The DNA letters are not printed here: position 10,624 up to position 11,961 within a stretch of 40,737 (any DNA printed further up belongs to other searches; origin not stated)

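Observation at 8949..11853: Self-contained ATPase + HNH nuclease cassette (Septu-like candidate defence module) beside nrdD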

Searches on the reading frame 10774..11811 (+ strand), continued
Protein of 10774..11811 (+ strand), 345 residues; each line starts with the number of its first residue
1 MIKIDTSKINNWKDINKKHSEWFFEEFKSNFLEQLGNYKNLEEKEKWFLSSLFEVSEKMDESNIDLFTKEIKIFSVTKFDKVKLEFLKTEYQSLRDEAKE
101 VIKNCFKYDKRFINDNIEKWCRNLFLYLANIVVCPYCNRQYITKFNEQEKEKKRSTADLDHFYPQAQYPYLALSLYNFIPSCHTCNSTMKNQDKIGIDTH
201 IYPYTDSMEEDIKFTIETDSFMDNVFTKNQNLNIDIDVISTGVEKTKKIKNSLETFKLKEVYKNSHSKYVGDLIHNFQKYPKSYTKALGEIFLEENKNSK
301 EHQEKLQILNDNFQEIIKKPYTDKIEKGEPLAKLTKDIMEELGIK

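Call 47: search_dna_similar(query=window:10774-11811:+, collection=plasmids, mode=protein, max_rows=25, max_evalue=0.001)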
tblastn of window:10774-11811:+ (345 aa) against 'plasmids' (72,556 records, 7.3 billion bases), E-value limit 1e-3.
Records with a match: 60; places in all: 64; records where one place covers at least 80% of the query: 2.
Best place of each record, by identity: <60% 60.
By first word of the organism name: Bacillus 20; Klebsiella 8; Enterobacter 6; Pantoea 5; Streptomyces 3; Priestia 2; Cetobacterium 1; Bacteroides 1; Bernardetia 1; Segatella 1; and 12 more.
By predicted mobility (MOB-suite, as given by PLSDB): non-mobilizable 45; conjugative 12; mobilizable 3.
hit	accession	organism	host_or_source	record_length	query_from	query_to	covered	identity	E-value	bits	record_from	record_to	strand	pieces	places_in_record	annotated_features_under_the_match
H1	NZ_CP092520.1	Cetobacterium somerae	Danio rerio,tissue sample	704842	104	344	70%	40.6%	8e-46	174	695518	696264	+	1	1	hypothetical protein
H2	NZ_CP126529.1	Bacillus toyonensis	bacterial isolate,semidesertic area ...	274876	3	344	99%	27.2%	2e-22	105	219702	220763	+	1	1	hypothetical protein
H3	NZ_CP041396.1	Bacteroides ovatus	Homo sapiens,cell culture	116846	6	342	98%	27.5%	1e-19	98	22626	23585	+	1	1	hypothetical protein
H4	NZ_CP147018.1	Bernardetia sp. Wsw4-3y2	Red alga,Red algae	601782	91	344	74%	33.5%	4e-26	116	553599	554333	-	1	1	hypothetical protein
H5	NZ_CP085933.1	Segatella copri DSM 18205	-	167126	100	344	71%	33.7%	2e-19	97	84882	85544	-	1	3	hypothetical protein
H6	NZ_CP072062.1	Bacillus mycoides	cell culture,soil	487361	102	345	71%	33.6%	1e-33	139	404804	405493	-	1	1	hypothetical protein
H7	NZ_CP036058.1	Bacillus mycoides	cell culture,soil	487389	102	345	71%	33.6%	1e-33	139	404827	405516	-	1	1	hypothetical protein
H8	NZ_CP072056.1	Bacillus mycoides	cell culture,soil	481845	102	345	71%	33.6%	2e-33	138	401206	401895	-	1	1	hypothetical protein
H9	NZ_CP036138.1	Bacillus mycoides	cell culture,soil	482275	102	345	71%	33.6%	2e-33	138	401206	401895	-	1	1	hypothetical protein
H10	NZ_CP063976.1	Bacillus cereus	Soil in tiger area of zoo,cell culture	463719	102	344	70%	33.3%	3e-32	134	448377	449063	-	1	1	hypothetical protein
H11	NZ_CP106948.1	Bacillus thuringiensis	BGSC database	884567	102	344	70%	33.3%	3e-32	134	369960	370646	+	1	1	hypothetical protein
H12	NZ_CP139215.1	Bacillus cereus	environmental samples,soil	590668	95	339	71%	31.4%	3e-25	114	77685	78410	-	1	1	hypothetical protein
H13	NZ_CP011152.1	Bacillus cereus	cell culture,soil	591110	95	339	71%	31.4%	3e-25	114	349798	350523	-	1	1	hypothetical protein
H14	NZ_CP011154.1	Bacillus cereus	cell culture,soil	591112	95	339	71%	31.4%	3e-25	114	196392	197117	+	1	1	hypothetical protein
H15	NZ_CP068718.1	Bacillus cereus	single cell,oral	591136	95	339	71%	31.4%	3e-25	114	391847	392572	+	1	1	hypothetical protein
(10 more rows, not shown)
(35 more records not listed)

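Call 48: search_dna_similar(query=window:10774-11811:+, collection=phages, mode=protein, max_rows=15, max_evalue=0.001)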
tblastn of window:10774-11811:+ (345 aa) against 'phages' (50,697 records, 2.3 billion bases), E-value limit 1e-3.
Records with a match: 1; places in all: 1; records where one place covers at least 80% of the query: 0.
Best place of each record, by identity: <60% 1.
By first word of the organism name: Bacteriophage 1.
By host as written in the record: - 1.
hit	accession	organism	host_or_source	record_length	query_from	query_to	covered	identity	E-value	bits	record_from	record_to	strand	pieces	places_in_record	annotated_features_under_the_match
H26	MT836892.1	Bacteriophage sp.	human fecal samples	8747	130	186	17%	40.7%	2e-8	62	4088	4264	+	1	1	record has no annotation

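Call 49: get_annotated_region(hit=H11, flank=6000)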
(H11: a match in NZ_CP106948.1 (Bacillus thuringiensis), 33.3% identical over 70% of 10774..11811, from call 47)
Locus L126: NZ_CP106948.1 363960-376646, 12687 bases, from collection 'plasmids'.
description: Bacillus thuringiensis strain 4F5 plasmid p_4F5-1, complete sequence
organism: Bacillus thuringiensis (NCBI taxid 1428)
taxonomy: Bacteria; Bacillota; Bacilli; Bacillales; Bacillaceae; Bacillus; Bacillus thuringiensis
host: -; source: BGSC database; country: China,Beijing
typing (MOB-suite, as given by PLSDB): non-mobilizable; replicon rep_cluster_125,rep_cluster_1721; mating-pair formation MPF_T
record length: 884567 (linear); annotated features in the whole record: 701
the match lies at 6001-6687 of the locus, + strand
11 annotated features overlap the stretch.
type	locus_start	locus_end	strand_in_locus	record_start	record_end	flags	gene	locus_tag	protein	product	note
CDS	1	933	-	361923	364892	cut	-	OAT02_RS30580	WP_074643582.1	AAA domain-containing protein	-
CDS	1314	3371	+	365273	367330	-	-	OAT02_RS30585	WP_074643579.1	DUF4435 domain-containing protein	-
CDS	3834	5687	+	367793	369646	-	-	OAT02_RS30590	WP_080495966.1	AAA family ATPase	-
CDS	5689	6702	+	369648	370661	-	-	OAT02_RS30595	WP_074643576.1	hypothetical protein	-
CDS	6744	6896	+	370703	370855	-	-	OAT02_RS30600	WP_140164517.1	hypothetical protein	-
CDS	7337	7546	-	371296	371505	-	-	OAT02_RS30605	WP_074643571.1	hypothetical protein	-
CDS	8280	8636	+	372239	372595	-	-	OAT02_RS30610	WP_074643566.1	hypothetical protein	-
CDS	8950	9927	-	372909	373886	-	-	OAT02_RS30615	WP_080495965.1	hypothetical protein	-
CDS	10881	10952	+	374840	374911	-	-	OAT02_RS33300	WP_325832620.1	hypothetical protein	-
CDS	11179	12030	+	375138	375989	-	-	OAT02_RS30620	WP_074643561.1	hypothetical protein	-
CDS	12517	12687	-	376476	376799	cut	-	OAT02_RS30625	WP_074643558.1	helix-turn-helix transcriptional regulator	-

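Call 50: get_annotated_region(hit=H1, flank=6000)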
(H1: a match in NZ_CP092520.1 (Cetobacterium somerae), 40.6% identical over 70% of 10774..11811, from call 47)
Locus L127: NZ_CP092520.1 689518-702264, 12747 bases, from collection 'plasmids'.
description: Cetobacterium somerae strain CS2105-BJ plasmid unnamed1, complete sequence
organism: Cetobacterium somerae (NCBI taxid 188913)
taxonomy: Bacteria; Fusobacteriota; Fusobacteriia; Fusobacteriales; Fusobacteriaceae; Cetobacterium; Cetobacterium somerae
host: -; source: Danio rerio,tissue sample; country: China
typing (MOB-suite, as given by PLSDB): non-mobilizable
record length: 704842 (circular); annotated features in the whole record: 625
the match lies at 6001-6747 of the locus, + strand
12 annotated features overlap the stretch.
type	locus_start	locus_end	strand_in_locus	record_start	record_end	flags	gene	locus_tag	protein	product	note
CDS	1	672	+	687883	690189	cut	-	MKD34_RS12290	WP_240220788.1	hypothetical protein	-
CDS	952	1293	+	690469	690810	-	-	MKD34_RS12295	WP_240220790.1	VRR-NUC domain-containing protein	-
CDS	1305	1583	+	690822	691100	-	-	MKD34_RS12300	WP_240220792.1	hypothetical protein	-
CDS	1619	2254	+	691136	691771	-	-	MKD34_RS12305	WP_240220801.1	ParB N-terminal domain-containing protein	-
CDS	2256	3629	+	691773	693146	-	-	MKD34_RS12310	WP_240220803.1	ParB N-terminal domain-containing protein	-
CDS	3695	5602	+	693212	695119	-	-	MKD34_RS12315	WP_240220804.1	ATP-binding protein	-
CDS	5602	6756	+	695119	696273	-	-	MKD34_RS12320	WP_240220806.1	hypothetical protein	-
CDS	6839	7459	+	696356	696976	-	-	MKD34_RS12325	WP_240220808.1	hypothetical protein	-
CDS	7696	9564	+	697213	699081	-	-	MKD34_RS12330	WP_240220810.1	P-loop NTPase fold protein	-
CDS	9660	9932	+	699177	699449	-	-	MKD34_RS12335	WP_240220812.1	LuxR C-terminal-related transcriptional regulator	GO:0006355 - regulation of DNA-templated transcription [Evidence IEA]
CDS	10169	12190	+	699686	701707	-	-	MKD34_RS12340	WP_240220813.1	PBSX family phage terminase large subunit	-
CDS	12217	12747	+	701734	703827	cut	-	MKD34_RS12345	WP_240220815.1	phage minor head protein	-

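Call 51: search_protein_families(library=padloc, proteins=[L126:3834-5687:+, L126:5689-6702:+, L127:3695-5602:+, L127:5602-6756:+], max_evalue=0.00001)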
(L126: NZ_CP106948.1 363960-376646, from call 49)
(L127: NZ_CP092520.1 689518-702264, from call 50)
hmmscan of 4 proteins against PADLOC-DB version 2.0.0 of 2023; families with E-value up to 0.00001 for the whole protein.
L126:3834-5687:+ (617 aa): 65 families (the best 25 are shown)
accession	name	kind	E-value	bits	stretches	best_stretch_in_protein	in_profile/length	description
PDLC04734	PDC-M62A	-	2.6e-189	629.1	1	1-614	1-588/597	-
PDLC04735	PDC-M62A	-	1.6e-119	398.7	1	1-613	1-621/633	-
PDLC04737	PDC-M62A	-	2.9e-69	232.7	1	1-611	1-593/601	-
PDLC04738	PDC-M62A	-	5.8e-41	138.7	2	389-591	491-701/746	-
PDLC04739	PDC-M62A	-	2.2e-40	136.9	1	1-606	1-612/618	-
PDLC04732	PDC-M62A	-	1.3e-37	128.1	2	172-610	219-647/671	-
PDLC04736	PDC-M62A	-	9.9e-36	121.5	1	375-594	417-640/685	-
PDLC04733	PDC-M62A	-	3e-30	103.7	1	364-613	339-596/607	-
PDLC00271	PtuA1|PtuA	-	8.3e-18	63.1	1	439-575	277-398/421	AAA ATPase domain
PDLC02335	AbiLi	-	5.7e-16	56.5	1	23-516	71-264/326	AbiLi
PDLC00284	PtuA1|PtuA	-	4.2e-15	53.6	1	441-583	392-529/545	AAA ATPase domain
PDLC00301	PtuA1|PtuA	-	1.1e-14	52.2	1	441-534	282-368/429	AAA ATPase domain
PDLC00278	PtuA1|PtuA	-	4.6e-14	50.5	1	440-509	287-343/436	AAA ATPase domain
PDLC00307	PtuA1|PtuA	-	9e-14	49.2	1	436-510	257-328/424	AAA ATPase domain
PDLC00304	PtuA1|PtuA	-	1e-13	49.3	1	443-563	291-402/444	AAA ATPase domain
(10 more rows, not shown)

L126:5689-6702:+ (337 aa): 28 families (the best 25 are shown)
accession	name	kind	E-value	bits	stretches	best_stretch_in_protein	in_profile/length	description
PDLC04743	PDC-M62B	-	6.8e-109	362.5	1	1-333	1-325/328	-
PDLC04741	PDC-M62B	-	2.5e-74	249.1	1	95-333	139-398/401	-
PDLC04742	PDC-M62B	-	6.3e-66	221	1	1-334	1-334/337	-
PDLC04740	PDC-M62B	-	2e-37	127.5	1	5-328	60-376/387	-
PDLC04264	PDC-M01B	-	2.6e-16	58.2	1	43-267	8-218/282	-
PDLC04248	PDC-M01B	-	1.8e-15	55.5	1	129-268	25-153/216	-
PDLC04256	PDC-M01B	-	2.2e-13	48.4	1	89-283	58-239/285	-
PDLC04259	PDC-M01B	-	5.6e-12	44.2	1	71-264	36-209/277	-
PDLC04251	PDC-M01B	-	8.1e-12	43.1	1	77-267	44-216/279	-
PDLC04247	PDC-M01B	-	8.7e-12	43.5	1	86-296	52-254/286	-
PDLC04270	PDC-M01B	-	1.9e-11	41.9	1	127-220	88-173/280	-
PDLC04268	PDC-M01B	-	1e-10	39.4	1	155-218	95-160/275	-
PDLC04252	PDC-M01B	-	2e-09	34.9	1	158-263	108-209/294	-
PDLC04262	PDC-M01B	-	2.3e-09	35.4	1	103-263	49-192/259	-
PDLC04246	PDC-M01B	-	2.8e-09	35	1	77-224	34-171/280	-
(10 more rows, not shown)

L127:3695-5602:+ (635 aa): 42 families (the best 25 are shown)
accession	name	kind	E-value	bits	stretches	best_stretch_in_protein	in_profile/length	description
PDLC04735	PDC-M62A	-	3.8e-48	162.9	1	1-621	1-618/633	-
PDLC04734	PDC-M62A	-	1.5e-47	160.9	1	1-631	1-590/597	-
PDLC04737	PDC-M62A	-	1.1e-34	118.4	1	1-623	1-590/601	-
PDLC04738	PDC-M62A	-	3.7e-22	76.6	1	407-624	497-719/746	-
PDLC00283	PtuA1|PtuA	-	3.1e-14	50.9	1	263-532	115-369/448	AAA ATPase domain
PDLC00266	PtuA1|PtuA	-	6.2e-13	46.8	1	64-580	27-450/483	AAA ATPase domain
PDLC00271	PtuA1|PtuA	-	1.5e-12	45.8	1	305-587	167-396/421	AAA ATPase domain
PDLC00301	PtuA1|PtuA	-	3e-12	44.3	1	461-524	285-340/429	AAA ATPase domain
PDLC04739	PDC-M62A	-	4.9e-12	43.2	1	1-602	1-594/618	-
PDLC00308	PtuA1|PtuA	-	5.8e-12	43.3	1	277-578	130-419/449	AAA ATPase domain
PDLC00293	PtuA1|PtuA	-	5.1e-11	40.2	1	425-584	310-469/527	AAA ATPase domain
PDLC00278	PtuA1|PtuA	-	5.7e-11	40.3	1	462-587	292-410/436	AAA ATPase domain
PDLC00277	PtuA1|PtuA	-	8.1e-11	39.8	1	447-526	274-345/423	AAA ATPase domain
PDLC00304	PtuA1|PtuA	-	1.3e-10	39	1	458-529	289-352/444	AAA ATPase domain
PDLC00285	PtuA1|PtuA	-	1.9e-10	38.6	1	260-596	98-414/432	AAA ATPase domain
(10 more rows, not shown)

L127:5602-6756:+ (384 aa): 18 families
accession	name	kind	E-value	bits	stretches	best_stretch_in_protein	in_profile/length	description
PDLC04743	PDC-M62B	-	3.5e-46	156.3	1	1-382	1-325/328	-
PDLC04741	PDC-M62B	-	7.7e-35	119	1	23-382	67-398/401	-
PDLC04742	PDC-M62B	-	2.1e-33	114.1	1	30-379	4-330/337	-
PDLC04740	PDC-M62B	-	2.1e-15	55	1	99-376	118-375/387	-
PDLC04248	PDC-M01B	-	2.4e-14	51.8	1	190-323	44-168/216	-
PDLC04264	PDC-M01B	-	4.6e-11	41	1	190-329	110-240/282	-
PDLC04252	PDC-M01B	-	2.8e-10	37.8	1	190-333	105-238/294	-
PDLC04262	PDC-M01B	-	6.3e-10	37.2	1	192-227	91-126/259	-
PDLC04247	PDC-M01B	-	1.2e-09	36.5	1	189-309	109-222/286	-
PDLC04256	PDC-M01B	-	1.9e-09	35.5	1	191-320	117-239/285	-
PDLC04251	PDC-M01B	-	5.7e-09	33.8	1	190-315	108-227/279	-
PDLC04253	PDC-M01B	-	8.2e-09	33.2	1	191-311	116-229/366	-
PDLC04259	PDC-M01B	-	4e-07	28.3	1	169-316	81-221/277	-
PDLC04255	PDC-M01B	-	4.4e-07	27.9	1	190-321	117-242/285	-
PDLC00336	PtuB1|PtuB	-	6.2e-07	27.3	1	192-310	79-187/250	Unknown function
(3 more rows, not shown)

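Call 54: search_dna_similar(query=L126:5689-6702:+, collection=plasmids, mode=protein, max_rows=60, max_evalue=1e-10)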
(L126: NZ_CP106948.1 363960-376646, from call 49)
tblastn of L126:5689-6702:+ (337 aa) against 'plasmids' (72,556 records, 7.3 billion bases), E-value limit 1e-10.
Records with a match: 54; places in all: 57; records where one place covers at least 80% of the query: 6.
Best place of each record, by identity: >=99% 2; 80-90% 4; <60% 48.
By first word of the organism name: Bacillus 20; Klebsiella 8; Enterobacter 6; Pantoea 5; Haliscomenobacter 1; Bernardetia 1; Priestia 1; Hymenobacter 1; Exiguobacterium 1; Paenibacillus 1; and 9 more.
By predicted mobility (MOB-suite, as given by PLSDB): non-mobilizable 40; conjugative 12; mobilizable 2.
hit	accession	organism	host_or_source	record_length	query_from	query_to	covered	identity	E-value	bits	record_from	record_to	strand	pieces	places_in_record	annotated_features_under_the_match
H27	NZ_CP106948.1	Bacillus thuringiensis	BGSC database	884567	1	337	100%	100.0%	0e+0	605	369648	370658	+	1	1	hypothetical protein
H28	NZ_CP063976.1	Bacillus cereus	Soil in tiger area of zoo,cell culture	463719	11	337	97%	99.7%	0e+0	584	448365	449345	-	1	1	hypothetical protein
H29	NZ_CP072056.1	Bacillus mycoides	cell culture,soil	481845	1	337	100%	85.2%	6e-167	522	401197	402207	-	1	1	hypothetical protein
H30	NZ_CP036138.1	Bacillus mycoides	cell culture,soil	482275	1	337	100%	85.2%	6e-167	522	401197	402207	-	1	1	hypothetical protein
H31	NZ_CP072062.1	Bacillus mycoides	cell culture,soil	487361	1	337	100%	85.2%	9e-167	521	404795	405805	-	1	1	hypothetical protein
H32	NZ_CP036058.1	Bacillus mycoides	cell culture,soil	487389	1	337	100%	85.2%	9e-167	521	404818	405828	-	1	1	hypothetical protein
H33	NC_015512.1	Haliscomenobacter hydrossis DSM 1100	activated sludge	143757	105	335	69%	38.1%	1e-45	173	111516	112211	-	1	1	hypothetical protein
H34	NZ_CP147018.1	Bernardetia sp. Wsw4-3y2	Red alga,Red algae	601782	125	334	62%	40.5%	2e-42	163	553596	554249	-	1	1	hypothetical protein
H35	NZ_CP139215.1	Bacillus cereus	environmental samples,soil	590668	111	331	66%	36.8%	9e-36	144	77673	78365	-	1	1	hypothetical protein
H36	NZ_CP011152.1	Bacillus cereus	cell culture,soil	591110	111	331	66%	36.8%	9e-36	144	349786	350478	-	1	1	hypothetical protein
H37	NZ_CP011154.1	Bacillus cereus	cell culture,soil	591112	111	331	66%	36.8%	9e-36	144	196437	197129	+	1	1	hypothetical protein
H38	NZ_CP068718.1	Bacillus cereus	single cell,oral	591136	111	331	66%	36.8%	9e-36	144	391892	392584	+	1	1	hypothetical protein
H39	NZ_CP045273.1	Priestia megaterium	pure culture,Paper surface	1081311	105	334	68%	34.2%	4e-39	154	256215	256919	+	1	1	none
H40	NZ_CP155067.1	Pantoea sp. BRR-3P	single cell,Elaeagnus umbellata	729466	106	327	66%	32.7%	1e-21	103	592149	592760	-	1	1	hypothetical protein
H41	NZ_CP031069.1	Bacillus sp. JAS24-2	cell culture,soil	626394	123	335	63%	34.1%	5e-32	133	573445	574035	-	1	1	HNH endonuclease domain-containing protein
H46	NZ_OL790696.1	Escherichia coli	-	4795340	104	325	66%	31.0%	8e-21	100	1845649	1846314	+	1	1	none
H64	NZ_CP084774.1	Klebsiella quasipneumoniae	Water (environment),Whole organism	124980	108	217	33%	33.6%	2e-13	79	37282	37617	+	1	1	hypothetical protein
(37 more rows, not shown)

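Call 63: get_annotated_region(hit=H64, flank=4000)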
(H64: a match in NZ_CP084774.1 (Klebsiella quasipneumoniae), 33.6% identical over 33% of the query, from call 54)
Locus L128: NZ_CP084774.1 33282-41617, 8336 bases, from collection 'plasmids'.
description: Klebsiella quasipneumoniae subsp. similipneumoniae strain SB610 plasmid pKqs_SB610_4, complete sequence
organism: Klebsiella quasipneumoniae (NCBI taxid 1463164)
taxonomy: Bacteria; Pseudomonadota; Gammaproteobacteria; Enterobacterales; Enterobacteriaceae; Klebsiella; Klebsiella quasipneumoniae
host: -; source: Water (environment),Whole organism; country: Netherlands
typing (MOB-suite, as given by PLSDB): conjugative; replicon IncFIB,IncFII,rep_cluster_2183; relaxase MOBF,MOBF; mating-pair formation MPF_T
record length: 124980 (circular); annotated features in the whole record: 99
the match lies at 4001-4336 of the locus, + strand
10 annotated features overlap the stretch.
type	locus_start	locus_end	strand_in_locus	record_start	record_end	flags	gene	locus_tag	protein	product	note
CDS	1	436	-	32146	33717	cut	-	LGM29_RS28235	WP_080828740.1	hypothetical protein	-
CDS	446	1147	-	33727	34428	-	-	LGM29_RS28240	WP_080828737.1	VWA domain-containing protein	-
CDS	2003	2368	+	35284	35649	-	-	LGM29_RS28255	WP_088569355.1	ATP-binding protein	-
CDS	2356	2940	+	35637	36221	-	-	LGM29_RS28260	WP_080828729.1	hypothetical protein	-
CDS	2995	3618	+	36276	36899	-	-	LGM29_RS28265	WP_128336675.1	AAA family ATPase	-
CDS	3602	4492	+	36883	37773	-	-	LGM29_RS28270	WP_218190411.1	hypothetical protein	-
CDS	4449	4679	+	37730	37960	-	-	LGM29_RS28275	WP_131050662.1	hypothetical protein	-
CDS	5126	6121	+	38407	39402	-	-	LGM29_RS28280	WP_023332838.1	tyrosine-type recombinase/integrase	GO:0015074 - DNA integration [Evidence IEA]; GO:0006310 - DNA recombination [Evidence IEA]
CDS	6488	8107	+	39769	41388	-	-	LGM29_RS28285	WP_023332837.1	phosphoethanolamine--lipid A transferase MCR-10.1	-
predicted_resistance_gene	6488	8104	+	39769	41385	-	mcr-10.1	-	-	phosphoethanolamine--lipid A transferase MCR-10.1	predicted by amrfinderplus; class COLISTIN; identity 100.0%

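Call 64: get_annotated_region(hit=H46, flank=5000)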
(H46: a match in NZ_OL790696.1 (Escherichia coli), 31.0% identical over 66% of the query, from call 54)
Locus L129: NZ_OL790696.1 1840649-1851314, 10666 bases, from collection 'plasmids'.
description: Escherichia coli strain H240 plasmid unnamed, complete sequence
organism: Escherichia coli (NCBI taxid 562)
taxonomy: Bacteria; Pseudomonadota; Gammaproteobacteria; Enterobacterales; Enterobacteriaceae; Escherichia; Escherichia coli
host: -; source: -; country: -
typing (MOB-suite, as given by PLSDB): non-mobilizable; replicon IncQ1
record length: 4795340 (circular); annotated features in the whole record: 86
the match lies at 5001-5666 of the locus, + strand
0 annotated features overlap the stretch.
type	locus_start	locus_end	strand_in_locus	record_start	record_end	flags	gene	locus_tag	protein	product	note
